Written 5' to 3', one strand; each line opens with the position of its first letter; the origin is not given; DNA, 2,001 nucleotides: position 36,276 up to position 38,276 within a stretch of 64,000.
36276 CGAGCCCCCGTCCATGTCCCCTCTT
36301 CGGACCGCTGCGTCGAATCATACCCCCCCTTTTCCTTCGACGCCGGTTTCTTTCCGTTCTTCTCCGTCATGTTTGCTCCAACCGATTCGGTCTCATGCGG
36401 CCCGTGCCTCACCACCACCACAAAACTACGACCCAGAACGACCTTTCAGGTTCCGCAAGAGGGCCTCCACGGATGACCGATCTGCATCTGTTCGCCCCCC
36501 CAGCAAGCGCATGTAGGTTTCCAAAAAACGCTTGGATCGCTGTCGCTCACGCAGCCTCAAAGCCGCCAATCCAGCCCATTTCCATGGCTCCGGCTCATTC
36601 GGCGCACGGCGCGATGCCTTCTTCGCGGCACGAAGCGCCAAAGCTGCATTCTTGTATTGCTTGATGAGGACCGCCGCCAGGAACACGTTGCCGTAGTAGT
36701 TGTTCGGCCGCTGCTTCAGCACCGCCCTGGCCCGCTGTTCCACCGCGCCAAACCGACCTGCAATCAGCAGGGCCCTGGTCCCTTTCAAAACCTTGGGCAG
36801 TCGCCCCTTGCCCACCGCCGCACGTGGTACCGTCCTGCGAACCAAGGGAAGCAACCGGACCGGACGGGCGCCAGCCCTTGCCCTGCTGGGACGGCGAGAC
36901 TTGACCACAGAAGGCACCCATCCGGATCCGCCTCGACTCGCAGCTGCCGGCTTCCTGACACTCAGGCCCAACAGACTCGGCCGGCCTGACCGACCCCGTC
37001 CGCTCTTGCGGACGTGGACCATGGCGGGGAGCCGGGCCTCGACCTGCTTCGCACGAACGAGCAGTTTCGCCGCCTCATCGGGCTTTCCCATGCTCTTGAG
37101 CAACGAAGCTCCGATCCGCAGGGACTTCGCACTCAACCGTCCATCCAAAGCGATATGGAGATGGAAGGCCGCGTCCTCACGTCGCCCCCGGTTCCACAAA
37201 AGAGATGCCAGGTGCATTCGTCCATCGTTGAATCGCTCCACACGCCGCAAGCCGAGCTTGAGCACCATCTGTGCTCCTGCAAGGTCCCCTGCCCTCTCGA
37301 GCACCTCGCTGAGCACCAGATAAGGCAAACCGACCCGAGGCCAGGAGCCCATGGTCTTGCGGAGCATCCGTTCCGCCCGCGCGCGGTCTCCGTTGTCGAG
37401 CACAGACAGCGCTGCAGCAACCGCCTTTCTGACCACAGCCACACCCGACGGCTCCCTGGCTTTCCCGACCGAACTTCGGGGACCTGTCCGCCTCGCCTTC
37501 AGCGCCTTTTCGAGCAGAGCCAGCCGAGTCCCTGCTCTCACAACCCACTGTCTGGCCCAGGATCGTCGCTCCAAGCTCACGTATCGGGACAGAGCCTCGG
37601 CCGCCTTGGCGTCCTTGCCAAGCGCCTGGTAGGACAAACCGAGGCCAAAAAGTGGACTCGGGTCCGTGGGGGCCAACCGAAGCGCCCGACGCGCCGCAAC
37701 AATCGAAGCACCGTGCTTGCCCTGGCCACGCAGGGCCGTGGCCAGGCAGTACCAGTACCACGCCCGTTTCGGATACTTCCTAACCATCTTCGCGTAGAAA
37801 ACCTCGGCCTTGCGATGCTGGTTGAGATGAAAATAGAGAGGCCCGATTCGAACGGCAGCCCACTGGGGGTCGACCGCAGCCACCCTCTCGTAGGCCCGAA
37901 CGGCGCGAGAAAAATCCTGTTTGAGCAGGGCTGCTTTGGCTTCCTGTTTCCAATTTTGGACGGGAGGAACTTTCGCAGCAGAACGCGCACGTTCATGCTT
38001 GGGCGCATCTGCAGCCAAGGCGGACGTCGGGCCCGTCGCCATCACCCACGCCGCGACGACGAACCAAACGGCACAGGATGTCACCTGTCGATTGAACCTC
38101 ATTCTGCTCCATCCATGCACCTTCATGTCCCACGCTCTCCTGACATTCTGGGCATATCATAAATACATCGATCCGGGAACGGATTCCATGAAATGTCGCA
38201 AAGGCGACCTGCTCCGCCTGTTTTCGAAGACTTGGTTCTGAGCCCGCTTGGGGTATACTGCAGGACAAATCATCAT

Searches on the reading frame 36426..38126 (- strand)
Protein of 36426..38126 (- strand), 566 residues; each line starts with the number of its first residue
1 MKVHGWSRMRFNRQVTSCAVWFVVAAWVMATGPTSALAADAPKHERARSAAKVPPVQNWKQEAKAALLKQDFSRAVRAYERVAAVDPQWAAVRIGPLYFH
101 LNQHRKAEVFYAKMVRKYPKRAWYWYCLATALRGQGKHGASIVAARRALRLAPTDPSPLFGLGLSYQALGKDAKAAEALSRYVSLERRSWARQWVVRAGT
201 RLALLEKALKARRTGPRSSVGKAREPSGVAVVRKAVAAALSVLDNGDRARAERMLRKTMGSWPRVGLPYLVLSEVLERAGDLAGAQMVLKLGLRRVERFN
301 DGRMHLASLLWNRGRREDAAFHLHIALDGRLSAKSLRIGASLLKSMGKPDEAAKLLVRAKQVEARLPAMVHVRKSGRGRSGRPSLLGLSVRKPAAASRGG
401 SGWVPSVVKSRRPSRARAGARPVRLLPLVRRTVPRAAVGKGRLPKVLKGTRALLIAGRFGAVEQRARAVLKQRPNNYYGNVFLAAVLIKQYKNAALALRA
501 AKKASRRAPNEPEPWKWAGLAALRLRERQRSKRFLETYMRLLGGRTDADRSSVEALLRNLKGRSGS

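Call 10: search_protein_families(library=pfam, proteins=[window:36426-38126:-], max_evalue=0.001)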
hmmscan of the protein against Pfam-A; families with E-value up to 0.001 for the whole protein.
window:36426-38126:- (566 aa): 11 families
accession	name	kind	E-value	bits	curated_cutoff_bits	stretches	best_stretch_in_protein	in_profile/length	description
PF14559.12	TPR_19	-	3.5e-14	53.3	25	0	67-123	2-60/68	Tetratricopeptide repeat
PF07719.23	TPR_2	-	9.2e-13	47.7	27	0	123-155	2-34/34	Tetratricopeptide repeat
PF00515.34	TPR_1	-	1.7e-12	47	27.8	0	122-155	1-34/34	Tetratricopeptide repeat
PF13428.12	TPR_14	-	2.5e-12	46.6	23.5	0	123-163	2-42/44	Tetratricopeptide repeat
PF13371.12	TPR_9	-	2.1e-08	34.5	35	0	144-187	17-60/73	Tetratricopeptide repeat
PF13431.12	TPR_17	-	3.1e-08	33.7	24.4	0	111-138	2-29/34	Tetratricopeptide repeat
PF13432.12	TPR_16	-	5.3e-07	30.4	32.7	0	128-183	3-58/65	Tetratricopeptide repeat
PF13174.12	TPR_6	-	5.5e-06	27.1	26.3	0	159-184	3-28/33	Tetratricopeptide repeat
PF13181.12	TPR_8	-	2.3e-05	24.7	25.7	0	125-154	4-33/34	Tetratricopeptide repeat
PF13414.12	TPR_11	-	2.5e-05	24.3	26.8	0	132-170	4-42/42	TPR repeat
PF13176.12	TPR_7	-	0.00077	19.8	27.9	0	68-86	11-31/36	Tetratricopeptide repeat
